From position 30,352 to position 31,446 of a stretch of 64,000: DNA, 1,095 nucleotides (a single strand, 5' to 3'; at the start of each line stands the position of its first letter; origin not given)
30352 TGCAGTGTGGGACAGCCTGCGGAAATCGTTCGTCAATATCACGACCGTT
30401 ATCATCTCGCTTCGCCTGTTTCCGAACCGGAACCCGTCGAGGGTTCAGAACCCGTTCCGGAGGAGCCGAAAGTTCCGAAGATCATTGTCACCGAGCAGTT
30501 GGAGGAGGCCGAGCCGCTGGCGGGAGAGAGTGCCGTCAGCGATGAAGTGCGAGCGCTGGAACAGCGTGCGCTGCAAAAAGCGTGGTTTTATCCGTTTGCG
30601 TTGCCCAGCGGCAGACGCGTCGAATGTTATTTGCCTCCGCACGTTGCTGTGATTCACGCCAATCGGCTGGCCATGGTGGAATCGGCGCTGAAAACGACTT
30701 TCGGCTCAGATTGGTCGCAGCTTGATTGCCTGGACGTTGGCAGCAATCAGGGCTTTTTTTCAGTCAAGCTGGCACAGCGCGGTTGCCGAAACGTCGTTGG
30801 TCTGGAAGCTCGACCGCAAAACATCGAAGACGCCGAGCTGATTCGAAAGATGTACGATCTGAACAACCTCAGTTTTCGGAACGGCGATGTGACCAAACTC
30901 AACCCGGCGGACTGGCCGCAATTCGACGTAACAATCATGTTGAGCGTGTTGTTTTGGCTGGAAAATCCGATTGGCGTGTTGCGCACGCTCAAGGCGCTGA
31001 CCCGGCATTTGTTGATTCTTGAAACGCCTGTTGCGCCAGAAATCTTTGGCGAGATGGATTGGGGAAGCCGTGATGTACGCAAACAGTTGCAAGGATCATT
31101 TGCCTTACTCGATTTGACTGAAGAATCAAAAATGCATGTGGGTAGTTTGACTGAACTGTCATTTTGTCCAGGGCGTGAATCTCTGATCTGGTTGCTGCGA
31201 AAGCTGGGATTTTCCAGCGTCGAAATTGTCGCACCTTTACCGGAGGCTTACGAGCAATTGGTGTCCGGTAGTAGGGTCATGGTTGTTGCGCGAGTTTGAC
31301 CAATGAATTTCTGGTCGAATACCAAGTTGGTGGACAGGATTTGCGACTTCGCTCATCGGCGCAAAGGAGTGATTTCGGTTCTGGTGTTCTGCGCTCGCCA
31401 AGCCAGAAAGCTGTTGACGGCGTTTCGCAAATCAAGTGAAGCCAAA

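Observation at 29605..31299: Wzt-type ABC ATPase fused to a methyltransferase-like domain instead of a glycan-binding module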

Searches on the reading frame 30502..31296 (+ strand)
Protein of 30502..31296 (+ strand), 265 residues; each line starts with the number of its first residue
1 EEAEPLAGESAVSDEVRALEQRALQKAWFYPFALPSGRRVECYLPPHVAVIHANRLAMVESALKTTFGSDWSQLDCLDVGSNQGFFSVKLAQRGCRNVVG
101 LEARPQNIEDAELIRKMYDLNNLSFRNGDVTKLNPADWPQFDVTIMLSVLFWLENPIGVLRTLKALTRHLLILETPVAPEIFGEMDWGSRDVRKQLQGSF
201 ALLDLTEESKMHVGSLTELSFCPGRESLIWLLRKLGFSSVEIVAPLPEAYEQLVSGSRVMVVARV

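Call 10: search_solved_structures(query=window:30502-31296:+, max_evalue=1, show_alignments=3)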
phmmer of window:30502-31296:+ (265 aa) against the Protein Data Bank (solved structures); distinct sequences matched with E-value up to 1: 21.
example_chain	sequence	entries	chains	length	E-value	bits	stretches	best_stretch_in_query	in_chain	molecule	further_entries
5t38_A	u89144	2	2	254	6.1e-07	32.5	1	76-169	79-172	EvdMO1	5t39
6ec3_A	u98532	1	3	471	2.3e-06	30.6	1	76-168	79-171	Methyltransferase domain-containing protein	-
4azw_A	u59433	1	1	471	0.00011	25.1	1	73-169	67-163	WBDD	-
4ax8_A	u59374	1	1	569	0.00014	24.7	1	73-169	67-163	WBDD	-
4azs_A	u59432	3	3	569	0.00014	24.7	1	73-169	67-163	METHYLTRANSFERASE WBDD | WBDD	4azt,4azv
4uw0_A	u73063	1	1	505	0.00015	24.6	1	73-169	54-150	WBDD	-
3l8d_A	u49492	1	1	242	0.001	21.9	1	73-166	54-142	Methyltransferase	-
8x4l_A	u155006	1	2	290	0.0051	19.6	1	76-157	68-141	Probable ribosomal RNA small subunit methyltransferase A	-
8x3w_A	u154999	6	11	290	0.0058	19.4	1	60-157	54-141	Probable ribosomal RNA small subunit methyltransferase A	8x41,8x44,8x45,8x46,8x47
8x4o_A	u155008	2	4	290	0.014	18.1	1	60-145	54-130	Probable ribosomal RNA small subunit methyltransferase A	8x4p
7bgg_A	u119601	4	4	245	0.028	17.2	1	75-152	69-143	heterocyclic toxin methyltransferase (Rv0560c) | 2-heptyl-1-hydroxyquinolin-4(1H)-one methyltransferase | Uncharacterized protein Rv0560c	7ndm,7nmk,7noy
5je3_A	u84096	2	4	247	0.05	16.3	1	70-155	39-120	Methyl transferase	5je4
5jdz_A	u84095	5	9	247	0.05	16.3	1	70-155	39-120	Methyl transferase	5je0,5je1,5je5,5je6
5jdy_A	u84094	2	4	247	0.05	16.3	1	70-155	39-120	Methyl transferase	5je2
5tyq_A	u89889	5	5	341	0.092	15.5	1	76-131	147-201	Putative gentamicin methyltransferase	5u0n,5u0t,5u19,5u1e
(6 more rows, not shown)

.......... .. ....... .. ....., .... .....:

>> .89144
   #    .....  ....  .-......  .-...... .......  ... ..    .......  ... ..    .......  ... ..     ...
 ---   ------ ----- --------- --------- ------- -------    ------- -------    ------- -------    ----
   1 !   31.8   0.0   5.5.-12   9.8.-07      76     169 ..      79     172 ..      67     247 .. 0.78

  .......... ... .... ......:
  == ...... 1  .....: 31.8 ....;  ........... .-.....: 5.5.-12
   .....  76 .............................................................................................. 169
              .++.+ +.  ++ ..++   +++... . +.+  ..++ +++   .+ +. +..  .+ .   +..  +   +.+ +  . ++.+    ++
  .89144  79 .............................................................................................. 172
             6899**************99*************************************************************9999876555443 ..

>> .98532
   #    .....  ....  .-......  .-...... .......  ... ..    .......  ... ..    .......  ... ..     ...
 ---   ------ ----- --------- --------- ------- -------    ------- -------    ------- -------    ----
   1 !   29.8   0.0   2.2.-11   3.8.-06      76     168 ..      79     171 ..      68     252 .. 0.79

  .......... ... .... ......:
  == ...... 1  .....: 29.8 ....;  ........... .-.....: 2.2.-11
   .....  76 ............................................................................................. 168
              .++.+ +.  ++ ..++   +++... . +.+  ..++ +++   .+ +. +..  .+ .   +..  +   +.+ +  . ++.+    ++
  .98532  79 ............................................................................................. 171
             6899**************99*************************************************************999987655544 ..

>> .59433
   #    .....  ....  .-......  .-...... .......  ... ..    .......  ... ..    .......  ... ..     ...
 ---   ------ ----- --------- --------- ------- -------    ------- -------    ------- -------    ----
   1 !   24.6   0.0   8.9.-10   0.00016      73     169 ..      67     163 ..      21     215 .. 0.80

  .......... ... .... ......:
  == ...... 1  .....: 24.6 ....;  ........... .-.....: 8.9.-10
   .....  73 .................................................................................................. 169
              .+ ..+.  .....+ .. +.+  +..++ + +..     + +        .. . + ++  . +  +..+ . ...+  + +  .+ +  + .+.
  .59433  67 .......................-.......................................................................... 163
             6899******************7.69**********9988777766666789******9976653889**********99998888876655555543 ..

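Call 23: predict_structure(alignment_id=A2)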
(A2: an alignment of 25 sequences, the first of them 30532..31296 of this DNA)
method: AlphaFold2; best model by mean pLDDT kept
length: 255 residues; sequences in the alignment: 25
mean_pLDDT: 95.6   pTM: 0.92
mean pLDDT of the five models: 95.6, 94.9, 94.7, 93.6, 92.6
residues with pLDDT >= 90: 236; 70-90: 19; 50-70: 0; < 50: 0
segments of 3 or more residues with pLDDT < 50: none
pLDDT, mean of each block of 10 residues (from residue 1): 92 96 95 94 98 97 98 98 98 96 98 97 96 98 96 99 97 86 88 95 89 97 98 95 96 98
secondary structure, 60 per line:
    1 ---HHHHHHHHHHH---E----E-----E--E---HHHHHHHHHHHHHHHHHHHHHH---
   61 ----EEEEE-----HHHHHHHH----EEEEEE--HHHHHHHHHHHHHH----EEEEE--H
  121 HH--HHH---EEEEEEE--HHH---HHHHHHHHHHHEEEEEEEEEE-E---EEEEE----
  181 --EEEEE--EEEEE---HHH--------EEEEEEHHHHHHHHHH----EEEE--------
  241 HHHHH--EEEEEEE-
elements in order: H4-14 H36-57 E65-69 H75-82 E87-92 H95-108 E113-117 E131-137 H146-156 E157-166 E172-176 E183-187 E190-194 E209-214 H215-224 E229-232 H241-245 E248-254

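Call 24: find_related_loci(query=A2, collection=genome_contigs, flank=10000)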
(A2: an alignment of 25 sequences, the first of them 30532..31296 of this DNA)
Query A2 (255 aa) in genome_contigs; peptide patterns used: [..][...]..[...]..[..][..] (x = any residue, [..] = any of these).
383 stretches matched a pattern; 48 encode a relative of the query (tblastn E <= 1e-3); 48 distinct loci.
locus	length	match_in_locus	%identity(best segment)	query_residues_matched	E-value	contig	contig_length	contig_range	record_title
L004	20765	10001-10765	76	1-255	5e-135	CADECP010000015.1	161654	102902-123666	MAG: uncultured Acidobacteria bacterium isolate Acidobacteria sp. RBC074 genome assembly, contig: MAG074_15, whole genom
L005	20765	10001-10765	75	1-255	2e-133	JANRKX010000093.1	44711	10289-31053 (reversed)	MAG: Acidobacteriota bacterium isolate bins.235 k141_1117400, whole genome shotgun sequence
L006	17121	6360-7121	57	2-255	2e-102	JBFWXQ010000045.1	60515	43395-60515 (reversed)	MAG: Blastocatellales bacterium isolate CA_2019_TPBS_144 NODE_3431_length_60515_cov_21.293585_TPBS, whole genome shotgun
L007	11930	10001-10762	57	2-255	3e-102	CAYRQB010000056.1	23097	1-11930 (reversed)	MAG TPA_asm: uncultured Heliomicrobium sp. isolate SRP287453_co1_6 genome assembly, contig: NODE_3852_length_23097_cov_6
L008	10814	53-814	56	2-255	3e-99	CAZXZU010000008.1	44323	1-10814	MAG TPA_asm: uncultured Heliomicrobium sp. isolate binchicken_co248_361 genome assembly, contig: NODE_620_length_44323_c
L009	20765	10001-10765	58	1-255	3e-98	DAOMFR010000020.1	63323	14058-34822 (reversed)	MAG TPA_asm: Blastocatellia bacterium isolate AMR_MDS_4997 NODE_117_length_63323_cov_13.001565, whole genome shotgun seq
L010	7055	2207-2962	54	1-255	1e-89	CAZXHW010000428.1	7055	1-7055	MAG TPA_asm: uncultured Heliomicrobium sp. isolate binchicken_co199_63 genome assembly, contig: NODE_7768_length_7055_co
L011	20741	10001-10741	54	9-255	2e-89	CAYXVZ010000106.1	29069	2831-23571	MAG TPA_asm: uncultured Heliobacteriaceae bacterium isolate SRP287051_co1_204 genome assembly, contig: NODE_2460_length_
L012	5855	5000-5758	53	3-255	6e-89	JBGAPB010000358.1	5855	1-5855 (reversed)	MAG: Blastocatellia bacterium isolate MAG_AAO_H10.7 AAOH10-7_opera_contig_30286, whole genome shotgun sequence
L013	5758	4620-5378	51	3-255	5e-85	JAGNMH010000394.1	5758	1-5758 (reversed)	MAG: Acidobacteria bacterium isolate Go_SlAct_bin_180 Go_SlAct_87941_length_5758_cov_4.300479, whole genome shotgun sequ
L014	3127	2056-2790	52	9-253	3e-85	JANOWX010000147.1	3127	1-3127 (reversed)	MAG: Acidobacteriota bacterium isolate VAR_35_metabat_317 VAR_35_k141_2255284, whole genome shotgun sequence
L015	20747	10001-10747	49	5-253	1e-82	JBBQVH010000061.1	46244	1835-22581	MAG: Blastocatellia bacterium isolate Co_metawrap_1988 Cmw_1988_k141_18570012_length_46244_cov_10.9983, whole genome sho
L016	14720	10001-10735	50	9-253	3e-81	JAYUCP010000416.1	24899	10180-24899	MAG: Acidobacteriota bacterium isolate GFS_6987 GFS_6987_415, whole genome shotgun sequence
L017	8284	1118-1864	49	5-253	2e-80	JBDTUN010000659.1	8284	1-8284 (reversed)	MAG: Acidobacteriota bacterium isolate cluster3_bin.45 NODE_42001_length_8284_cov_7.477944, whole genome shotgun sequenc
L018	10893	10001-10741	49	5-253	1e-79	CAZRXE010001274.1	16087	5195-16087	MAG TPA_asm: uncultured Heliomicrobium sp. isolate binchicken_co200_54 genome assembly, contig: k141_1020315, whole geno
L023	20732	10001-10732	39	10-253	6e-58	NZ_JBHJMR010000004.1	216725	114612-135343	Wenzhouxiangella sp. EGI_FJ10409 NODE_4_length_216725_cov_409.443913, whole genome shotgun sequence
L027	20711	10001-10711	35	18-253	4e-46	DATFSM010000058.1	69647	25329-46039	MAG TPA_asm: Bryobacteraceae bacterium isolate SMAG_U9384 k141_7321524, whole genome shotgun sequence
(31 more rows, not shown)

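Call 29: fold_search(model_id=the predicted structure, library=pdb)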
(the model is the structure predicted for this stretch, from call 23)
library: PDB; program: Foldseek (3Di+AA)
matches with E <= 10: 1982; with E <= 0.001: 1628
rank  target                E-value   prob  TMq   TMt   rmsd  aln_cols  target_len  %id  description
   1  5t38                  2.3e-14  1.00  0.71  0.76   5.6       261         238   21  Crystal Structure of the N-terminal domain of EvdMO1 with SAH bound (released 2017-09-06)
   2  5t39                  3.4e-14  1.00  0.71  0.77   5.5       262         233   22  Crystal Structure of the N-terminal domain of EvdMO1 in the presence of SAH and D-fucose (released 2017-09-06)
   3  5je4_A                7.0e-13  1.00  0.56  0.63   7.0       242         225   19  Crystal structure of Burkholderia glumae ToxA Y7A mutant with bound S-adenosylhomocysteine (SAH) (released 2016-05-04)
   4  5jdz_A                8.9e-13  1.00  0.55  0.58   6.8       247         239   19  Crystal structure of Burkholderia glumae ToxA with bound S-adenosylhomocysteine (SAH) (released 2016-05-04)
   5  5jdz_B                1.3e-12  1.00  0.55  0.63   6.8       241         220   19  Crystal structure of Burkholderia glumae ToxA with bound S-adenosylhomocysteine (SAH) (released 2016-05-04)
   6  5je3_B                1.6e-12  1.00  0.56  0.64   7.8       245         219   18  Crystal structure of Burkholderia glumae ToxA Y7A mutant with bound S-adenosylhomocysteine (SAH) (released 2016-05-04)
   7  4qnx_B                5.4e-12  1.00  0.63  0.51   7.6       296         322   18  Crystal structure of apo-CmoB (released 2014-09-17)
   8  5je1_B                7.8e-12  1.00  0.55  0.58  10.1       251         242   18  Crystal structure of Burkholderia glumae ToxA with bound S-adenosylhomocysteine (SAH) and toxoflavin (released 2016-05-04)
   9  4qdk_B                7.8e-12  1.00  0.54  0.62   7.9       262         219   18  Crystal structure of magnesium protoporphyrin IX methyltransferase (ChlM) from Synechocystis PCC 6803 with bound SAH (released 2014-08-06)
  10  4qnx_A                8.3e-12  1.00  0.66  0.53   7.5       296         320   18  Crystal structure of apo-CmoB (released 2014-09-17)
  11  6ec3_A                1.1e-11  1.00  0.60  0.38   7.2       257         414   22  Crystal Structure of EvdMO1 (released 2018-12-26)
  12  4p7c_B                1.1e-11  1.00  0.65  0.53   7.1       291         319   18  Crystal structure of putative methyltransferase from Pseudomonas syringae pv. tomato (released 2014-04-09)
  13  6ec3_B                1.1e-11  1.00  0.60  0.38   7.5       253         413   21  Crystal Structure of EvdMO1 (released 2018-12-26)
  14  4qnu_E                1.4e-11  1.00  0.66  0.54   5.9       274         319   18  Crystal structure of CmoB bound with Cx-SAM in P21212 (released 2014-09-17)
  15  4qnu_B                1.6e-11  1.00  0.64  0.52   6.9       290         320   17  Crystal structure of CmoB bound with Cx-SAM in P21212 (released 2014-09-17)
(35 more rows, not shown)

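Call 30: search_protein_families(library=pfam, proteins=[L023:5354-7456:+, L023:7478-8986:+, L023:9110-9979:+, L023:9992-10741:+, L023:10867-11412:+, L023:11412-12350:+, L023:11561-12988:+, L023:13045-14427:-, L023:4057-5088:+, L023:2703-3977:+], max_evalue=0.001)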
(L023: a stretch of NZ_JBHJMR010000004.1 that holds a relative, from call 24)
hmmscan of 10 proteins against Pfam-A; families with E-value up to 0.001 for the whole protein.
L023:5354-7456:+ (701 aa): 8 families
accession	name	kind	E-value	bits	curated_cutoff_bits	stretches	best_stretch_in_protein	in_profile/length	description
PF00990.26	GGDEF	-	2.7e-37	128.5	23.8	1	502-659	3-160/161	Diguanylate cyclase, GGDEF domain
PF13424.12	TPR_12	-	1.1e-21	77.2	30.1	3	279-350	4-77/77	Tetratricopeptide repeat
PF13374.12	TPR_10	-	2e-16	59.9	27.5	2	278-311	2-35/42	Tetratricopeptide repeat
PF00515.34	TPR_1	-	2e-12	46.8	27.8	1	282-308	5-31/34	Tetratricopeptide repeat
PF07719.23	TPR_2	-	1.5e-10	40.8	27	1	281-309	4-32/34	Tetratricopeptide repeat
PF13181.12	TPR_8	-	3.3e-06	27.3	25.7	0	282-309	5-32/34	Tetratricopeptide repeat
PF17853.6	GGDEF_2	-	0.00024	21.8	24.5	0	530-646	22-114/116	GGDEF-like domain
PF13176.12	TPR_7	-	0.00043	20.6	27.9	0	281-311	2-32/36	Tetratricopeptide repeat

L023:7478-8986:+ (503 aa): 0 families

L023:9110-9979:+ (290 aa): 3 families
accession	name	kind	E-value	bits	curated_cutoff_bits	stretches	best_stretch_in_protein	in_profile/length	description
PF01163.29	RIO1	-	6.9e-39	133.8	22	1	31-221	2-182/187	RIO domain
PF01636.29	APH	-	1.2e-07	32.2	23.2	1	145-192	150-200/239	Phosphotransferase enzyme family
PF06293.20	Kdo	-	1.3e-06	28.4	21.3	1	42-214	7-191/207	Lipopolysaccharide kinase (Kdo/WaaP) family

L023:9992-10741:+ (250 aa): 7 families
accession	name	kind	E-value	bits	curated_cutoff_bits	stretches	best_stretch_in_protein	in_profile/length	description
PF13847.12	Methyltransf_31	-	8.3e-12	45.5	27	1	56-150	3-100/145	Methyltransferase domain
PF13489.12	Methyltransf_23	-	1.8e-10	41.2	27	1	53-221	19-159/164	Methyltransferase domain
PF13649.12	Methyltransf_25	-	2.2e-10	41.5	27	1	61-145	2-87/97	Methyltransferase domain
PF08241.18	Methyltransf_11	-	5.8e-10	40.1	21.2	1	61-147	1-83/95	Methyltransferase domain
PF08242.18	Methyltransf_12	-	3.5e-09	37.7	30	1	61-150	1-91/98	Methyltransferase domain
PF08003.17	Methyltransf_9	-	4.4e-09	36.2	23.8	1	54-147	113-205/315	Protein of unknown function (DUF1698)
PF13679.12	Methyltransf_32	-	0.00023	21.6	27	1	54-120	23-95/143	Methyltransferase domain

L023:10867-11412:+ (182 aa): 1 family
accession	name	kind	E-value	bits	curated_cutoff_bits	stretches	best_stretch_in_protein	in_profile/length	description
PF01066.26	CDP-OH_P_transf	-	1.3e-08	35.9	22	1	7-160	3-146/152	CDP-alcohol phosphatidyltransferase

L023:11412-12350:+ (313 aa): 1 family
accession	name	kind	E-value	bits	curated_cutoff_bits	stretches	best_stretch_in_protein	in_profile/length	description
PF01148.25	CTP_transf_1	-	7.6e-66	223.1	24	1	45-310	2-263/264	Cytidylyltransferase family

L023:11561-12988:+ (476 aa): 1 family
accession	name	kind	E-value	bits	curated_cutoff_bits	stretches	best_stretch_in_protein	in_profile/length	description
PF01553.26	Acyltransferase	-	1.9e-21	76.7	23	1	288-418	2-130/132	Acyltransferase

L023:13045-14427:- (460 aa): 2 families
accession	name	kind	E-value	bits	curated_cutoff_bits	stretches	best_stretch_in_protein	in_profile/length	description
PF00924.24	MS_channel_2nd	-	6.7e-18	65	20.2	1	247-313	1-67/68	Mechanosensitive ion channel, beta-domain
PF04972.22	BON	-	1.2e-09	38.8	27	1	70-134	1-67/69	BON domain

L023:4057-5088:+ (344 aa): 1 family
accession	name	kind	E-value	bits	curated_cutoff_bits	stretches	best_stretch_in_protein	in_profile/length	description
PF01699.29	Na_Ca_ex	-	1.6e-28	100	24.9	2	197-340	6-149/151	Sodium/calcium exchanger protein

L023:2703-3977:+ (425 aa): 2 families
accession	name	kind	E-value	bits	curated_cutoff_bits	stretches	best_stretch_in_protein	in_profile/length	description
PF01636.29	APH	-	1.1e-16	61.8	23.2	1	205-398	2-210/239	Phosphotransferase enzyme family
PF01633.27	Choline_kinase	-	3e-09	37.1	29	1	205-389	1-195/300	Choline/ethanolamine kinase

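Call 31: search_protein_families(library=pfam, proteins=[L027:6350-9196:+, L027:9207-9956:+, L027:9884-10720:+, L027:10720-11595:+, L027:11151-12848:+, L027:12894-14624:+, L027:5038-6363:+, L027:4105-5565:-, L027:3227-4105:-, L027:14805-16070:+], max_evalue=0.001)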
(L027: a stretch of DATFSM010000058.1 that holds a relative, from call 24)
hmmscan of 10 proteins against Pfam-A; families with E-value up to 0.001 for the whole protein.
L027:6350-9196:+ (949 aa): 6 families
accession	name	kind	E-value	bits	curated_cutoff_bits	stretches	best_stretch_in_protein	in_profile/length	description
PF02913.24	FAD-oxidase_C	-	8.9e-51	173.4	21.2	1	263-514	1-248/248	FAD linked oxidases, C-terminal domain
PF01565.28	FAD_binding_4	-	1.1e-34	119.5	26.4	1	41-178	1-138/139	FAD binding domain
PF13183.11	Fer4_8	-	1.6e-08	35.4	27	1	551-628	2-68/68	4Fe-4S dicluster domain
PF13534.11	Fer4_17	-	9.5e-08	32.9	22.2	1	554-629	2-61/61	4Fe-4S dicluster domain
PF02754.22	CCG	-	1e-06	29.2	20.6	0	845-928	3-84/85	Cysteine-rich domain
PF13237.11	Fer4_10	-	0.00098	19.5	25.5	0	609-629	4-26/53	4Fe-4S dicluster domain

L027:9207-9956:+ (250 aa): 2 families
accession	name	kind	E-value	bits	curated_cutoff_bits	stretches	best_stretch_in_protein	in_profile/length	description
PF04989.18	RMNT_CmcI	-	6.8e-57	193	23.2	1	48-248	4-205/206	Rhamnosyl O-methyltransferase/CmcI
PF13578.12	Methyltransf_24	-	8e-09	36.8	26.3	1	81-185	1-104/105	Methyltransferase domain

L027:9884-10720:+ (279 aa): 6 families
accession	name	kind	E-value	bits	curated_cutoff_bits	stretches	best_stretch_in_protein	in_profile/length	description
PF08241.18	Methyltransf_11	-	3.1e-12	47.4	21.2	1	89-179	1-88/95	Methyltransferase domain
PF13649.12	Methyltransf_25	-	1.2e-11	45.6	27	1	89-179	2-94/97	Methyltransferase domain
PF13847.12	Methyltransf_31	-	3.2e-10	40.3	27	1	85-181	4-104/145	Methyltransferase domain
PF08242.18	Methyltransf_12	-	3.5e-10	40.9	30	1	89-179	1-93/98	Methyltransferase domain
PF13489.12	Methyltransf_23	-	2.2e-09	37.7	27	1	79-211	17-142/164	Methyltransferase domain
PF08003.17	Methyltransf_9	-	8.8e-07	28.6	23.8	1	85-190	116-223/315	Protein of unknown function (DUF1698)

L027:10720-11595:+ (292 aa): 2 families
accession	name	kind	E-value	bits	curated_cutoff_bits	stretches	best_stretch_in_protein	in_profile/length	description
PF13489.12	Methyltransf_23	-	7.9e-08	32.6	27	1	54-266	9-163/164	Methyltransferase domain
PF08003.17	Methyltransf_9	-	8.6e-07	28.7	23.8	0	171-267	170-265/315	Protein of unknown function (DUF1698)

L027:11151-12848:+ (566 aa): 4 families
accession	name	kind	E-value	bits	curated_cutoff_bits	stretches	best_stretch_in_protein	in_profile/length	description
PF14524.12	Wzt_C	-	4.6e-24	85.5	30.4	1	425-554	2-141/143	Wzt C-terminal domain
PF00005.33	ABC_tran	-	3.9e-22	79.8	25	1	194-325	2-136/137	ABC transporter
PF13304.12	AAA_21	-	5.1e-05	23.9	27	1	207-244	3-26/304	AAA domain, putative AbiEii toxin, Type IV TA system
PF13555.12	AAA_29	-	9.4e-05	22.5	27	1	198-237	17-55/61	P-loop containing region of AAA domain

L027:12894-14624:+ (577 aa): 3 families
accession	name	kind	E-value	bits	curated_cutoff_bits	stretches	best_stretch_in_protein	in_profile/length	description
PF01343.23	Peptidase_S49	-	4.5e-74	248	24.9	2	358-507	3-152/154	Peptidase family S49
PF00574.28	CLP_protease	-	3.3e-07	30.8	20.2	0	317-386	32-99/182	Clp protease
PF25145.1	NfeD1b_N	-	8.5e-07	29.2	40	1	317-402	17-100/189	NfeD1b, N-terminal domain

L027:5038-6363:+ (442 aa): 1 family
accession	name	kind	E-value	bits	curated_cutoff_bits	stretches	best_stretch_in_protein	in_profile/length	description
PF00155.27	Aminotran_1_2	-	2.4e-62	211.7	19.7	1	79-416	2-349/361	Aminotransferase class I and II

L027:4105-5565:- (486 aa): 2 families
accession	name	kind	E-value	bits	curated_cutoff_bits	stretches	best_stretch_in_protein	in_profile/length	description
PF01168.26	Ala_racemase_N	-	1.7e-26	93.8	24.1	1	147-364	2-214/220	Alanine racemase, N-terminal domain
PF14031.13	D-ser_dehydrat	-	4.3e-15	56.6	22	1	381-468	1-96/97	Putative serine dehydratase domain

L027:3227-4105:- (292 aa): 1 family
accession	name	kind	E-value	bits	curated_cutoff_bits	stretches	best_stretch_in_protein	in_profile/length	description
PF19799.5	DUF6282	-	1.3e-60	204.9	26.8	1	20-211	1-196/196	Family of unknown function (DUF6282)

L027:14805-16070:+ (422 aa): 3 families
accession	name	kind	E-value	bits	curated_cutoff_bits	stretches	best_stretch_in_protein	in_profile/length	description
PF03448.22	MgtE_N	-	1.3e-24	87.1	25.9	1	198-299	1-102/102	MgtE intracellular N domain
PF00571.33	CBS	-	1.9e-10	41.4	24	1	368-419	4-55/57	CBS domain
PF05239.21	PRC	-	1.4e-07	31.8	21.2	0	13-40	2-29/78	PRC-barrel domain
